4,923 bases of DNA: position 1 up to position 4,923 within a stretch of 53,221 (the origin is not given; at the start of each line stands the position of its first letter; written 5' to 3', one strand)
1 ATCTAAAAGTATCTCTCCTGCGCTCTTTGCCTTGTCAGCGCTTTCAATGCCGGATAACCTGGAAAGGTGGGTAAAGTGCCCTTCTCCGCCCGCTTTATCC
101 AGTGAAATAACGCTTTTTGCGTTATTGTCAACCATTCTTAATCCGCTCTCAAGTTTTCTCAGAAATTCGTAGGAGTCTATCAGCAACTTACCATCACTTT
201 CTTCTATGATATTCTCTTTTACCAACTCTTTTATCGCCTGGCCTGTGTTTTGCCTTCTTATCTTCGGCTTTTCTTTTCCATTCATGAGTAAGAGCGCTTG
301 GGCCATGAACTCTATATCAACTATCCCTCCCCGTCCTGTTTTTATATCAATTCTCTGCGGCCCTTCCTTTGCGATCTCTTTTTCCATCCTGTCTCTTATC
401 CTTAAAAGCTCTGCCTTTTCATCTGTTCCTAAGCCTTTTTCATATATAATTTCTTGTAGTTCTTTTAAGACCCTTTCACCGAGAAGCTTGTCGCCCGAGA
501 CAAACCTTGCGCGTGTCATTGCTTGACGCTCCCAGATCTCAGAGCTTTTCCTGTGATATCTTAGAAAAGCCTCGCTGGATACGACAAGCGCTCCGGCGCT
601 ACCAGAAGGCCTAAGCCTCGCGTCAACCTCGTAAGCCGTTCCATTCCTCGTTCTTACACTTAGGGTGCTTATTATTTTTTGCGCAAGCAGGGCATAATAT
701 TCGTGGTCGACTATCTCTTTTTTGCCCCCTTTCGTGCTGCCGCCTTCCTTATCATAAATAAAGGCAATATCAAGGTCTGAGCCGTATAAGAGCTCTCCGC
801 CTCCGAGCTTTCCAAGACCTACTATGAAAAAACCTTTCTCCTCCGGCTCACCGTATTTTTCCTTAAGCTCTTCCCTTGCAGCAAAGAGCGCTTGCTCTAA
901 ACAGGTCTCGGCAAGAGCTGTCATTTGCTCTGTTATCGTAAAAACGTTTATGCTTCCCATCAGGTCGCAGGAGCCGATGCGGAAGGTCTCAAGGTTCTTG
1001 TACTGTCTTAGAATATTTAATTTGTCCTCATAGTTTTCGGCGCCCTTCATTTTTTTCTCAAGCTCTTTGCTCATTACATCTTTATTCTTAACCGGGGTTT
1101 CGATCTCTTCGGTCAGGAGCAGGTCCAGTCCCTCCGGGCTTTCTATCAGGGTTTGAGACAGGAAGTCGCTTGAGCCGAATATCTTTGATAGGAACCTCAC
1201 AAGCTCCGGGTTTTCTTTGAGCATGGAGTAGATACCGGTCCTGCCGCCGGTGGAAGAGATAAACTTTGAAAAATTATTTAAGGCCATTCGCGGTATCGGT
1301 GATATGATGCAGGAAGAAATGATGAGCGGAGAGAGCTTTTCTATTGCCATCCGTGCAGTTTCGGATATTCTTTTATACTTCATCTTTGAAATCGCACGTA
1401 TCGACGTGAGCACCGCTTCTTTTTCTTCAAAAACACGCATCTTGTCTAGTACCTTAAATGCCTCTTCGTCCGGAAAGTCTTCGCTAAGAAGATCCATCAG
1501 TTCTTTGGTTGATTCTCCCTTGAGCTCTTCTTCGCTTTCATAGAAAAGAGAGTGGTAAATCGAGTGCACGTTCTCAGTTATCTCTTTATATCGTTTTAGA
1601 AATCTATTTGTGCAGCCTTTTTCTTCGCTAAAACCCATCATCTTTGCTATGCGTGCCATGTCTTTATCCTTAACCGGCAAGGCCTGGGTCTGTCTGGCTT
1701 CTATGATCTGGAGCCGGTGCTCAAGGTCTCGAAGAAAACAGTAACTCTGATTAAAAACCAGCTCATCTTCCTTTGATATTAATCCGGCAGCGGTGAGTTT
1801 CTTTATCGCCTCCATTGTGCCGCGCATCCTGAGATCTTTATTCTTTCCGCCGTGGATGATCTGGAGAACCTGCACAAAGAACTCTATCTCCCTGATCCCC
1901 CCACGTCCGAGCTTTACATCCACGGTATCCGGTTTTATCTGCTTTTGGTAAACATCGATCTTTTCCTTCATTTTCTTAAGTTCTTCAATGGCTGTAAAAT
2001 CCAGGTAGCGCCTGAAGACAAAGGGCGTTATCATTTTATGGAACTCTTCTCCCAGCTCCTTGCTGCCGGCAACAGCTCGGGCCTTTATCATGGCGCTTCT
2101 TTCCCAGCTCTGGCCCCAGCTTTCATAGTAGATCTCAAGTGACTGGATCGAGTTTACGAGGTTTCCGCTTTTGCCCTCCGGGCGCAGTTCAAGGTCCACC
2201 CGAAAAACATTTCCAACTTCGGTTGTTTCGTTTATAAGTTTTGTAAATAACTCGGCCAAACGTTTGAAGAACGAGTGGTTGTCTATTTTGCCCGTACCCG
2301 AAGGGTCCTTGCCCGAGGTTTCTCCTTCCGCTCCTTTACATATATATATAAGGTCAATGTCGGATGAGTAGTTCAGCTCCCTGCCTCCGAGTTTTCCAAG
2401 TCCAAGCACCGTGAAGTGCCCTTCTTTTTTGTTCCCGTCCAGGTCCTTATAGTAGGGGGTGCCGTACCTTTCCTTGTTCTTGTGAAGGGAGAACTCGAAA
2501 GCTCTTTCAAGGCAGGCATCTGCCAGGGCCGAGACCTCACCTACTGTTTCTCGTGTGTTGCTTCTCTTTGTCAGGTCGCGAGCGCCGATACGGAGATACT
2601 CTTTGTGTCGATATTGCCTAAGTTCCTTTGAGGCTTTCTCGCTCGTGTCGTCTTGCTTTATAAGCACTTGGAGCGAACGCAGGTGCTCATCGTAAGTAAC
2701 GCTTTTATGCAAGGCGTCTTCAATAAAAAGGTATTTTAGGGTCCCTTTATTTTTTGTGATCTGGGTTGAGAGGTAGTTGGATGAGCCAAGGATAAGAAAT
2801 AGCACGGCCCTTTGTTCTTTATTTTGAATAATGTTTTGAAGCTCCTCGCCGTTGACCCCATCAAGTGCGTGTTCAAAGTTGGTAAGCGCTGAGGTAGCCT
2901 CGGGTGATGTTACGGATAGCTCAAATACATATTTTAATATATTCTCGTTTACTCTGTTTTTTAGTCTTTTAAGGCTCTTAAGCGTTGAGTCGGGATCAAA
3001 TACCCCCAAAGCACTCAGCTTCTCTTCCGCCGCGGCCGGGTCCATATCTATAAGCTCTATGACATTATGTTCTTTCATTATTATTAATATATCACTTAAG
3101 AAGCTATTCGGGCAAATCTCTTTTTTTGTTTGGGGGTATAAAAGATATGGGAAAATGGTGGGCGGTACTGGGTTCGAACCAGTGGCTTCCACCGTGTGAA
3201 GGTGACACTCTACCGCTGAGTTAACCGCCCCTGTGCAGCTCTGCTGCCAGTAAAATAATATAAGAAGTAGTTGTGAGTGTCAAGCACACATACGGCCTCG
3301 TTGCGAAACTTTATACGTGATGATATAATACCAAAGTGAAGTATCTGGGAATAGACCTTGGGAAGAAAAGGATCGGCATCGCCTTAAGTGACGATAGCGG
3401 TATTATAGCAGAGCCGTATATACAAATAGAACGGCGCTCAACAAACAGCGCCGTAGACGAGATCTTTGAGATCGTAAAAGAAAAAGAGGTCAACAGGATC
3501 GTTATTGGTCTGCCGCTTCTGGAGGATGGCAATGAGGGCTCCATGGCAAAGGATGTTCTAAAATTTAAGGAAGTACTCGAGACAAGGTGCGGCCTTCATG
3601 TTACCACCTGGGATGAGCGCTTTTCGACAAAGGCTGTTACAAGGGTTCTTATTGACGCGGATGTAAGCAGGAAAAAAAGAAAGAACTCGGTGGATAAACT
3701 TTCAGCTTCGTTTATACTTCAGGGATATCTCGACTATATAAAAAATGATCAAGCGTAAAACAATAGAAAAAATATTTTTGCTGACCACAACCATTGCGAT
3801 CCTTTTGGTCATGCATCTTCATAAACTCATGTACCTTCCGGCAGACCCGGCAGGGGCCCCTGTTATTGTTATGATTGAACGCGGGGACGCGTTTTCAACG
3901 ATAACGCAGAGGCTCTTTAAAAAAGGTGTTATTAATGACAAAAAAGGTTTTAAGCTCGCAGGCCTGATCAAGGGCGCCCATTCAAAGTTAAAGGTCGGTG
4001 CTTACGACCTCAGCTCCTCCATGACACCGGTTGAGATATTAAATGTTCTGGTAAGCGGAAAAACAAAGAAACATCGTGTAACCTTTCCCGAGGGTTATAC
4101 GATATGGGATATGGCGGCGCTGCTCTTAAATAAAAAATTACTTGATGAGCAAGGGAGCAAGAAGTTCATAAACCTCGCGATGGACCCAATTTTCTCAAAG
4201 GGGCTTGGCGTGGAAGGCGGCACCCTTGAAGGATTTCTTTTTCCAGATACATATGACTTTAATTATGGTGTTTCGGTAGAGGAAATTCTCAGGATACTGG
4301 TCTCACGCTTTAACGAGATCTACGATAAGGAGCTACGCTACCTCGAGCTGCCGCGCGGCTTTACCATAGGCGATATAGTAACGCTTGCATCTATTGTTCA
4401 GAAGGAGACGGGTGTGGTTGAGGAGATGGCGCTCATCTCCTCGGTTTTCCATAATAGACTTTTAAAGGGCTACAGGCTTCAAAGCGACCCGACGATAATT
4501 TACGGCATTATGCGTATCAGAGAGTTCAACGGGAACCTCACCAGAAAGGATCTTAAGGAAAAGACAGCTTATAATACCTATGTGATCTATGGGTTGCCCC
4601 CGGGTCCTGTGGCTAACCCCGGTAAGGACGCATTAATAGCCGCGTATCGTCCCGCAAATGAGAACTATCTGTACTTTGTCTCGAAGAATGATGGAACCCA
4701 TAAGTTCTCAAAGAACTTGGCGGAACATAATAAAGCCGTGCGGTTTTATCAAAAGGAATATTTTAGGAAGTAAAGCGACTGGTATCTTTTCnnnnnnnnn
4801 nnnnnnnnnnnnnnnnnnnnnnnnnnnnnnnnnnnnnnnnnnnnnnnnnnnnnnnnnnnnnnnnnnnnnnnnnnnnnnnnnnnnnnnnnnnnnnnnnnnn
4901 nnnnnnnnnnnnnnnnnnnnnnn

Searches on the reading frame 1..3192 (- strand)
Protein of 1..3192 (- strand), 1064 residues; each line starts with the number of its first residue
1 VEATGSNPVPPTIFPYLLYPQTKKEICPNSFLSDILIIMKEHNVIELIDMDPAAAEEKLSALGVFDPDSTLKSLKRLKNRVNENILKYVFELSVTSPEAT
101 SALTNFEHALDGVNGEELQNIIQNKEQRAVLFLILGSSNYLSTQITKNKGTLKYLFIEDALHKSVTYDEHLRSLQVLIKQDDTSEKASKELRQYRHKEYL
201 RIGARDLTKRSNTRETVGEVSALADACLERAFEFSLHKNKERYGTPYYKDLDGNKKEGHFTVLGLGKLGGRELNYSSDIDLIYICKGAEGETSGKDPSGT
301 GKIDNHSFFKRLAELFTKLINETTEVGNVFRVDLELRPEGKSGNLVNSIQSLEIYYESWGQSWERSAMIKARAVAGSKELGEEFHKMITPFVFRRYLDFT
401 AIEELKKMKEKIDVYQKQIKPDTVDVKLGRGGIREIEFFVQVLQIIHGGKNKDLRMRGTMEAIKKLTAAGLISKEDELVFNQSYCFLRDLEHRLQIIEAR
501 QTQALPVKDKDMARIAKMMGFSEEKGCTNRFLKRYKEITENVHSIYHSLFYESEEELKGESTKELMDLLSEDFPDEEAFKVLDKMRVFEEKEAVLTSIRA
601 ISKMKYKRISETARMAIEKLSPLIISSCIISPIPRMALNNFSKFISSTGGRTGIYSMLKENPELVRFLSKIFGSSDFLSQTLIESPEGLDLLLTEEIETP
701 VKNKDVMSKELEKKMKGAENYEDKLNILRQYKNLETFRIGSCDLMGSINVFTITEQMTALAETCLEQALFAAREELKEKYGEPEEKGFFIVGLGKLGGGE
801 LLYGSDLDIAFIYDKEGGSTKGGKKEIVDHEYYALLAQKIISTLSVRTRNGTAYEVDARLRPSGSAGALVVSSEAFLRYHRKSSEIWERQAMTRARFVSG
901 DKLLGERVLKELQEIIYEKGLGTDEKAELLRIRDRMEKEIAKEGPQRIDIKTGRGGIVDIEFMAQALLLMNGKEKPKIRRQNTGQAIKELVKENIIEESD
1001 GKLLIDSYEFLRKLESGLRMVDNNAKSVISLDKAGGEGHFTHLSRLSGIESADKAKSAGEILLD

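Call 91: search_protein_families(library=pfam, proteins=[window:1-3192:-], max_evalue=0.001)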
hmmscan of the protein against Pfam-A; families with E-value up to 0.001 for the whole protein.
window:1-3192:- (1064 aa): 3 families
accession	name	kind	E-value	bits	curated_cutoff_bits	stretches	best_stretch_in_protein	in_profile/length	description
PF03710.21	GlnE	-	3.7e-129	429.9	24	2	668-909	4-250/252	Glutamate-ammonia ligase adenylyltransferase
PF08335.16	GlnD_UR_UTase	-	4.7e-46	156.7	21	2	407-550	2-141/141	GlnD PII-uridylyltransferase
PF10335.14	DUF294_C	-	1.1e-05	25.7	22.5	0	420-501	32-106/145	Putative nucleotidyltransferase substrate binding domain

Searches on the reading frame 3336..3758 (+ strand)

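Call 91: search_protein_families(library=pfam, proteins=[window:3336-3758:+], max_evalue=0.001)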
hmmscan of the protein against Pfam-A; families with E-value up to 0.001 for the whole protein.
window:3336-3758:+ (140 aa): 1 family
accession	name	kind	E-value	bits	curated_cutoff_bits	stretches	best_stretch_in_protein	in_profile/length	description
PF03652.20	RuvX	-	5.7e-43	146.9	29.2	1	1-133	1-133/134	Holliday junction resolvase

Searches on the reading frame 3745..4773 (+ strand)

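Call 24: search_protein_families(library=pfam, proteins=[window:3745-4773:+], max_evalue=0.0001)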
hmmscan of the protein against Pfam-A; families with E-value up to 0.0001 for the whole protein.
window:3745-4773:+ (342 aa): 1 family
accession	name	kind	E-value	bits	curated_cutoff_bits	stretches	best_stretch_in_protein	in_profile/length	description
PF02618.21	YceG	-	2.4e-85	286.8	32.4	1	42-333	1-274/275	YceG-like family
